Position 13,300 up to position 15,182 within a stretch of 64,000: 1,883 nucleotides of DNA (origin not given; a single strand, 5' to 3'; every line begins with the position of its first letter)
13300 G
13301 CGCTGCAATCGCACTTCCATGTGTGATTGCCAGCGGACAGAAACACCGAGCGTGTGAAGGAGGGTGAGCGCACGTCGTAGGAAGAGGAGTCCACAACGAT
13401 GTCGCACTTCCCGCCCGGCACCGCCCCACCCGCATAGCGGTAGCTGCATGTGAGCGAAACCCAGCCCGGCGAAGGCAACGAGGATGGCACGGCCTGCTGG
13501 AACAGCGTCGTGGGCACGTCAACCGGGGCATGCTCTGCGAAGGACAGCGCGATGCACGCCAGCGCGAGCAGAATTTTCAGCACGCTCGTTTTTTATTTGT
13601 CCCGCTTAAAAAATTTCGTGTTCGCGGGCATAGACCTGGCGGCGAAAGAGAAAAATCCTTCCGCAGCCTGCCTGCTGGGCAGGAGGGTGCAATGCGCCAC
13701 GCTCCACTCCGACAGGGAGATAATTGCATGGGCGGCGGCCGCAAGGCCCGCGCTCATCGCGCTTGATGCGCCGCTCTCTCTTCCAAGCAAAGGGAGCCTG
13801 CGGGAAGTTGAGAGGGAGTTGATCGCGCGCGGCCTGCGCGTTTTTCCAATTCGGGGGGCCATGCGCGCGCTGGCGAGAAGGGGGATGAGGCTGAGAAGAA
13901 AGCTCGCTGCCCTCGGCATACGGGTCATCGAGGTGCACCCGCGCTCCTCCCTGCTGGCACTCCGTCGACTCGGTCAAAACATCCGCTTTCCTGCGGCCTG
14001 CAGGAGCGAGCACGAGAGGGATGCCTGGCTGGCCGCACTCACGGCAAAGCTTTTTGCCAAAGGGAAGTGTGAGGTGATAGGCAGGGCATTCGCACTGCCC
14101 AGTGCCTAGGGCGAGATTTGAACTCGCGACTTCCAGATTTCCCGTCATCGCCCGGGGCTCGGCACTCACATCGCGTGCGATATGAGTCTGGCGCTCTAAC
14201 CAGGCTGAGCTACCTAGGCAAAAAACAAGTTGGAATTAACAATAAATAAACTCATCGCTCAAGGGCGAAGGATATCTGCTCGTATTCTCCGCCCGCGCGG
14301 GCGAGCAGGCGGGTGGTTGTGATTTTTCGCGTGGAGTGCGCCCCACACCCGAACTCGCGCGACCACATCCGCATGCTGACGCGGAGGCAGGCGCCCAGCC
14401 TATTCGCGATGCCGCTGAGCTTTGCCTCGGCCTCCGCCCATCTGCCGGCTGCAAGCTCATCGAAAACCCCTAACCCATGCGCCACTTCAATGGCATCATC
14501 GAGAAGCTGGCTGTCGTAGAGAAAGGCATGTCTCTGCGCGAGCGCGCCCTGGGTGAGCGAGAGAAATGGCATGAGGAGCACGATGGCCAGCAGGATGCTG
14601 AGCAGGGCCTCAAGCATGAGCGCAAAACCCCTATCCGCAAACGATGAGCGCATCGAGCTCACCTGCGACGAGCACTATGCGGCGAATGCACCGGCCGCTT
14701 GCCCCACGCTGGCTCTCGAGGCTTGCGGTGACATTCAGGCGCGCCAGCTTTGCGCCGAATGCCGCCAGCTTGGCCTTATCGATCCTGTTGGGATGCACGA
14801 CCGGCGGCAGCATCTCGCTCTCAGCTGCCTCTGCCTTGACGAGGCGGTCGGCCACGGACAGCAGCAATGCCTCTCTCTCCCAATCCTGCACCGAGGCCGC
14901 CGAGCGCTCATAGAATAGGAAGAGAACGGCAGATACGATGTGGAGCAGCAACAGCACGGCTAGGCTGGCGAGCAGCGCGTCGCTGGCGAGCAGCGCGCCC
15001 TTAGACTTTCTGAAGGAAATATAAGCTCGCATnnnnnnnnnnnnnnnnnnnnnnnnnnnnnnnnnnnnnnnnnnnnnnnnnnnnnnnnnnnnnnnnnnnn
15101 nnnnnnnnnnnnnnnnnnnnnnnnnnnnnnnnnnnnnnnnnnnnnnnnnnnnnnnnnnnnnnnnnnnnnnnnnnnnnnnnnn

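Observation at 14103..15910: Operon of four tandem prepilin-like genes precisely bracketed by elongator tRNA-Met and initiator tRNA-Met genes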

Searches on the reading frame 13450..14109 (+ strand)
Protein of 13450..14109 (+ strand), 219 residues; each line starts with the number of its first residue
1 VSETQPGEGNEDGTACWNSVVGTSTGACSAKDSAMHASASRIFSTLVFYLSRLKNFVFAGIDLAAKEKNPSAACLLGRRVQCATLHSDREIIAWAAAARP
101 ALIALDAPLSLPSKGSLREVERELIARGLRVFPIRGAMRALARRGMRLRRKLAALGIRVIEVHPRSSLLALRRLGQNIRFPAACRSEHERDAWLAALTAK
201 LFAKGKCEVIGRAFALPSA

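Call 6: search_protein_families(library=pfam, proteins=[window:13450-14109:+], max_evalue=1)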
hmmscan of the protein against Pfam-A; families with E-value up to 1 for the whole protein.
window:13450-14109:+ (219 aa): 1 family
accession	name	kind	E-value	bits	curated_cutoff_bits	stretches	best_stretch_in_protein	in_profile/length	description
PF04250.19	DUF429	-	1.5e-09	38.3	23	1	60-173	1-142/214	Protein of unknown function (DUF429)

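Call 7: search_protein_families(library=ncbifam, proteins=[window:13450-14109:+], max_evalue=1)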
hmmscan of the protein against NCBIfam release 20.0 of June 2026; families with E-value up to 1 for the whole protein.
window:13450-14109:+ (219 aa): 0 families

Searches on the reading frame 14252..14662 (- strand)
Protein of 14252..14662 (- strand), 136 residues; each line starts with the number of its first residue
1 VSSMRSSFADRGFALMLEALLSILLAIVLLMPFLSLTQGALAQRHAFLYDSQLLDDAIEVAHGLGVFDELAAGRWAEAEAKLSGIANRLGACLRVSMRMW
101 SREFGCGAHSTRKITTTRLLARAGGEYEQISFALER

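Call 6: search_protein_families(library=pfam, proteins=[window:14252-14662:-], max_evalue=1)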
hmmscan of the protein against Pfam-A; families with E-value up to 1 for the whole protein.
window:14252-14662:- (136 aa): 0 families

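Call 7: search_protein_families(library=ncbifam, proteins=[window:14252-14662:-], max_evalue=1)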
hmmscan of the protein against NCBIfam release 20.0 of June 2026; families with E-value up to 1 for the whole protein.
window:14252-14662:- (136 aa): 0 families

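Call 22: find_homologous_proteins(query=A3, max_evalue=0.1)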
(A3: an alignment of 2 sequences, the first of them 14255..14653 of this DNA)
Query A3 (2 sequences) (133 aa, profile of the alignment): 3 proteins with E <= 0.1 among 872 candidates.
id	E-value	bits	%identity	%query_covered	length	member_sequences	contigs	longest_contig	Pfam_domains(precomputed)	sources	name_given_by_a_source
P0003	2.8e-76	272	72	98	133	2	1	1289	-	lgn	-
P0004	3.7e-70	252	100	91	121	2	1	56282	-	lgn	-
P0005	2.7e-48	181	59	100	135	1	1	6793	-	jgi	-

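Call 24: find_encoding_contigs(protein=P0005, flank=10000)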
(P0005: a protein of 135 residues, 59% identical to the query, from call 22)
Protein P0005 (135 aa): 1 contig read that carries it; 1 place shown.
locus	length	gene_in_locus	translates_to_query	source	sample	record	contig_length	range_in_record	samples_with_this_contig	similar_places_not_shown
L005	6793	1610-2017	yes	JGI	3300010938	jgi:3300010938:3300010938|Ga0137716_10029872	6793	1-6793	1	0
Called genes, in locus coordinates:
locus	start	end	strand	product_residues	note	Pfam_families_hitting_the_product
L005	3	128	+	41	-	?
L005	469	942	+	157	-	-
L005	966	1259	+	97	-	-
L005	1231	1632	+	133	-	-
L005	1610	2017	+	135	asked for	-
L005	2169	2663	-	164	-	PF04250:DUF429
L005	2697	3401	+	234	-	-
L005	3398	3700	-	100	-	PF01155:HypA (faint), PF12773:DZR, PF13240:Zn_Ribbon_1 (faint), PF07282:Cas12f1-like_TNB (faint), PF18912:DZR_2 (weak), PF10571:UPF0547 (weak)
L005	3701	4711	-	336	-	-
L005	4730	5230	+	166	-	PF01569:PAP2, PF14378:PAP2_3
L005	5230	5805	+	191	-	-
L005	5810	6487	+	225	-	PF06026:Rib_5-P_isom_A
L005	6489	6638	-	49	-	-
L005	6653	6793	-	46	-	?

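Call 83: search_solved_structures(query=A11, max_evalue=10, show_alignments=1)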
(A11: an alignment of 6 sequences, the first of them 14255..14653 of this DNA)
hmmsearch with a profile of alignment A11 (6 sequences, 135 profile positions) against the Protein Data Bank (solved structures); distinct sequences matched with E-value up to 10: 0.

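Call 105: search_protein_families(library=pfam, alignment_id=A15, max_evalue=10)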
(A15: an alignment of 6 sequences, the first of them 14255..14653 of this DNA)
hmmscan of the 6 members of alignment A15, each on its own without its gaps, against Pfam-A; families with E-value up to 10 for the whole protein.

A. member 1, window:14255-14653:- (133 aa): 0 families

B. families by the number of members that match (of 6 scanned): 0 families

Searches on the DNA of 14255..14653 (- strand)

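Call 26: search_rna_families(source=L005, threshold=gathering)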
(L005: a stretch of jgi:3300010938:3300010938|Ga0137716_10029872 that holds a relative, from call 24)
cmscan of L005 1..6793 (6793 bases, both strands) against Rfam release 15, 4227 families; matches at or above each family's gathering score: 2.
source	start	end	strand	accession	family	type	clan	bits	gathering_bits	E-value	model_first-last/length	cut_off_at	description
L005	2056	2175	+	RF00005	tRNA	Gene; tRNA;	CL00001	61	29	1e-11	1-71/71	no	tRNA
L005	344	418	-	RF00005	tRNA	Gene; tRNA;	CL00001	55.2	29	3.9e-10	1-71/71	no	tRNA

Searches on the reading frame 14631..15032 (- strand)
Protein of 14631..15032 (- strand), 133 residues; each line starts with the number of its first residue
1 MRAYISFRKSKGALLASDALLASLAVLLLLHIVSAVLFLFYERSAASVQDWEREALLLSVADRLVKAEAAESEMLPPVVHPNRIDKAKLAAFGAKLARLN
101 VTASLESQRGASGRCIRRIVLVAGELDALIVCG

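Call 6: search_protein_families(library=pfam, proteins=[window:14631-15032:-], max_evalue=1)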
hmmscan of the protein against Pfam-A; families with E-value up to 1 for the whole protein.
window:14631-15032:- (133 aa): 1 family
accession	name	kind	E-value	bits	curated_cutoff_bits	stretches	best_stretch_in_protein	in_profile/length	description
PF22497.1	DUF6989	-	0.082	13.1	27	1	26-55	58-87/146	Domain of unknown function (DUF6989)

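Call 7: search_protein_families(library=ncbifam, proteins=[window:14631-15032:-], max_evalue=1)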
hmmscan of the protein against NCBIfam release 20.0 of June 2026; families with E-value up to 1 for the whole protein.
window:14631-15032:- (133 aa): 1 family
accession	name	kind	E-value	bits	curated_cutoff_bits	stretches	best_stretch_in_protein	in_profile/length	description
NF042931.1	SAG1386_EF1546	equivalog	0.086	12.9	80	1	13-49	23-59/158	SAG1386/EF1546 family surface-associated protein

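Call 29: find_related_loci(query=A4, collection=genome_contigs, flank=6000)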
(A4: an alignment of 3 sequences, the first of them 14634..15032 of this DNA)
Query A4 (133 aa) in genome_contigs; peptide patterns used: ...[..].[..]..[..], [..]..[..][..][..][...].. (x = any residue, [..] = any of these).
54 stretches matched a pattern; 1 encode a relative of the query (tblastn E <= 1e-3); 1 distinct loci.
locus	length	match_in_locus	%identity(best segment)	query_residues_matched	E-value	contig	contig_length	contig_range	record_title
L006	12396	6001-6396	77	1-132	2e-54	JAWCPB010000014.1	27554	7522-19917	MAG: Candidatus Micrarchaeia archaeon isolate JZ-2_201808_bins_178 JZ-2_201808_bins_178_scaffold_14, whole genome shotgu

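Call 106: search_protein_families(library=pfam, alignment_id=A16, max_evalue=10)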
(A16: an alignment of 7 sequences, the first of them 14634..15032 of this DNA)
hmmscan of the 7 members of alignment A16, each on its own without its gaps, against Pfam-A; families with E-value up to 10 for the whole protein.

A. member 1, window:14634-15032:- (133 aa): 1 family
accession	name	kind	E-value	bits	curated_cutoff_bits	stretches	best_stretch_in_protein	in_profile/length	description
PF22497.1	DUF6989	-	0.082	13.1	27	1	26-55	58-87/146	Domain of unknown function (DUF6989)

B. families by the number of members that match (of 7 scanned): 8 families
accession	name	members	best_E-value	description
PF22497.1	DUF6989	2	0.02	Domain of unknown function (DUF6989)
PF06814.19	GOST_TM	2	0.023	GOST, seven transmembrane domain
PF11714.13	Inhibitor_I53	1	0.045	Thrombin inhibitor Madanin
PF20077.4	CcmD_alt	1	0.06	CcmD family protein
PF01973.23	MptE-like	1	0.065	6-hydroxymethylpterin diphosphokinase MptE-like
PF08534.16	Redoxin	1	0.15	Redoxin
PF05434.16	Tmemb_9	1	0.19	TMEM9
PF15463.11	ECM11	1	0.26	Extracellular mutant protein 11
